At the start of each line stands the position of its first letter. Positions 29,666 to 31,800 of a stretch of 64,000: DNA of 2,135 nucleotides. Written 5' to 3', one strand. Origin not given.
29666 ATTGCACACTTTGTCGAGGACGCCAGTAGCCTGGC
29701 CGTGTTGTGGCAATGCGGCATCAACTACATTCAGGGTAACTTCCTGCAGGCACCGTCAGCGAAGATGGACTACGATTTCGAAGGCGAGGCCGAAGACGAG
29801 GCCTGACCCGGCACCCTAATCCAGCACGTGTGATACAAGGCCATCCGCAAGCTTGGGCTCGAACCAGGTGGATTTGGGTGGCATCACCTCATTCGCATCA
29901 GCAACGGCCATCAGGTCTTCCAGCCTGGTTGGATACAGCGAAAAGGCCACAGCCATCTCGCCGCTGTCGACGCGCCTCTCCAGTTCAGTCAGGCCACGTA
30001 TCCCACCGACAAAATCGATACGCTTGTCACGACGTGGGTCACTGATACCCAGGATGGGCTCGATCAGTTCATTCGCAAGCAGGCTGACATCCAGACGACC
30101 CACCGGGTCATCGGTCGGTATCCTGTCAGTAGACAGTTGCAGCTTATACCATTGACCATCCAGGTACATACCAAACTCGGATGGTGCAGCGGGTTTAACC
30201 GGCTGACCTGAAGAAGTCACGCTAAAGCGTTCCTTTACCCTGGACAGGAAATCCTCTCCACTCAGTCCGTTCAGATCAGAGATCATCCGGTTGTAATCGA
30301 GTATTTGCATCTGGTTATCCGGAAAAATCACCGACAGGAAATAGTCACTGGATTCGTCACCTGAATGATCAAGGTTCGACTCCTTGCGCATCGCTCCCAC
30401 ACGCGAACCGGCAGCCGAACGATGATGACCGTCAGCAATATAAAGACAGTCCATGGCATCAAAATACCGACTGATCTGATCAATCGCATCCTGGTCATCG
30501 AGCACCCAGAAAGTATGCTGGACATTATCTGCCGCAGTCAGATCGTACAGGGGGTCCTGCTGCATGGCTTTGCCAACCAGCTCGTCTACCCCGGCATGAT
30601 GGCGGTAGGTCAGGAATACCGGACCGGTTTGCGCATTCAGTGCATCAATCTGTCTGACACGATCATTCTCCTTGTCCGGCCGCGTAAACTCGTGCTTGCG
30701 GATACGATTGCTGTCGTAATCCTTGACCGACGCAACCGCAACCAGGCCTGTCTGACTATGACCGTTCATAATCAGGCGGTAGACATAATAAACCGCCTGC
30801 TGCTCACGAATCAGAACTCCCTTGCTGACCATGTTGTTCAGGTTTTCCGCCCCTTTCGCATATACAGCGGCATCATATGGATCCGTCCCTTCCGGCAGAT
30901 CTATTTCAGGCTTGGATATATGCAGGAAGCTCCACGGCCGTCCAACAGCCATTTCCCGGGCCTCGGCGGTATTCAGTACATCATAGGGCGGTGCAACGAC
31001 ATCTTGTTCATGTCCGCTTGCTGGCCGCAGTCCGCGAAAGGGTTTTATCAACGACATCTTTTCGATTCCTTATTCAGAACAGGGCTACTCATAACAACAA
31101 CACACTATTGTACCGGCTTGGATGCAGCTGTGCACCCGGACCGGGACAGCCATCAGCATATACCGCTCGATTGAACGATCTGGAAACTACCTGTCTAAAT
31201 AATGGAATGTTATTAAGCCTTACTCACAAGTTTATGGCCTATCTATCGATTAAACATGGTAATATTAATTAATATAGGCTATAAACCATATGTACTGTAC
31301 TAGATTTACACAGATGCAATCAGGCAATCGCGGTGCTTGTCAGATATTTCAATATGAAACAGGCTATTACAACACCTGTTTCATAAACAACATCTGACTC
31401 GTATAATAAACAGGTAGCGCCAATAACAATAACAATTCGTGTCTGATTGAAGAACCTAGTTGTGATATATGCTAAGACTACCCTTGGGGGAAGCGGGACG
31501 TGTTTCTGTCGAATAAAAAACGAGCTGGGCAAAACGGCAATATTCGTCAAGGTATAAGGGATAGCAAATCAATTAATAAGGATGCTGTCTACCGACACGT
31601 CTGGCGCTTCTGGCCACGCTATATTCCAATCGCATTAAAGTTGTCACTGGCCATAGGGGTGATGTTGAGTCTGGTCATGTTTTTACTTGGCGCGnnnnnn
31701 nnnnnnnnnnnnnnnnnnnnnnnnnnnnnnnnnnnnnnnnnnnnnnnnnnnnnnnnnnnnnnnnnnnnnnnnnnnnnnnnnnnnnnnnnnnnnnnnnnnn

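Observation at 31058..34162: Membrane HAMP-cyclase translationally coupled to a TPR lipoprotein, preceded by a 440-bp AT-rich leader with a perfect hairpin operator candidate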

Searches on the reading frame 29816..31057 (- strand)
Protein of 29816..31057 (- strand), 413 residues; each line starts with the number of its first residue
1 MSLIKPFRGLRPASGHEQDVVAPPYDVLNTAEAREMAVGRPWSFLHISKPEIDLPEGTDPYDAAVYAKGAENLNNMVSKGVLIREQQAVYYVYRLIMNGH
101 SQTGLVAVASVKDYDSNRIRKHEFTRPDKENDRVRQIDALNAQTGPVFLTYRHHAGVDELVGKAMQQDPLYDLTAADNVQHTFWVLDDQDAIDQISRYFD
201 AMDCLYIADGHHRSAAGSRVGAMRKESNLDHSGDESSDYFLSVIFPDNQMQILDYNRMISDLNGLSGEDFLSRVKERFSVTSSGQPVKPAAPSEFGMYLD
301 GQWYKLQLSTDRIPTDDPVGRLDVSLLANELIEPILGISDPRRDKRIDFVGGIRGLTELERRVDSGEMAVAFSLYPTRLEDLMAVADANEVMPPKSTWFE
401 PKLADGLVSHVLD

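Call 4: search_protein_families(library=pfam, proteins=[window:29816-31057:-], max_evalue=0.01)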
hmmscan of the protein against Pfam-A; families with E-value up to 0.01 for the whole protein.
window:29816-31057:- (413 aa): 1 family
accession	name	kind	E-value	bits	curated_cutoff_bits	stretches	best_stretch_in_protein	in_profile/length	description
PF06245.16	DUF1015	-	3.1e-110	368.6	25.8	1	4-325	1-325/325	Protein of unknown function (DUF1015)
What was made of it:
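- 29816..31057 (-): Divergent neighbour, DUF1015 protein (413 aa); syntenic but not shown to be part of the module. PF06245, 368.6 bits (call 4).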

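Call 5: search_protein_families(library=ncbifam, proteins=[window:29816-31057:-], max_evalue=0.01)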
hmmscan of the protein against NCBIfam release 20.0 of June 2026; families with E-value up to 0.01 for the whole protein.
window:29816-31057:- (413 aa): 0 families

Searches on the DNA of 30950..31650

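Call 19: search_rna_families(source=window, start=30950, end=31650, threshold=evalue, max_evalue=1)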
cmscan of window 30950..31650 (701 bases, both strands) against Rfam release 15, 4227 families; matches with E-value up to 1: 1.
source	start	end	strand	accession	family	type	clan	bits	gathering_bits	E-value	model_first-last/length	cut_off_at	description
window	31351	31382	-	RF02898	AaHKsRNA20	Gene; sRNA;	-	22.5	43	0.52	1-77/77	no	Aggregatibacter sRNA 20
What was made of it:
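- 31353..31385 (.): Perfect 11-bp inverted repeat with an 11-nt loop (the finding's hairpin); specific to this lineage. No Rfam family (call 19).
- Tried and rejected: The best Rfam hit has E = 0.52 (call 19).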
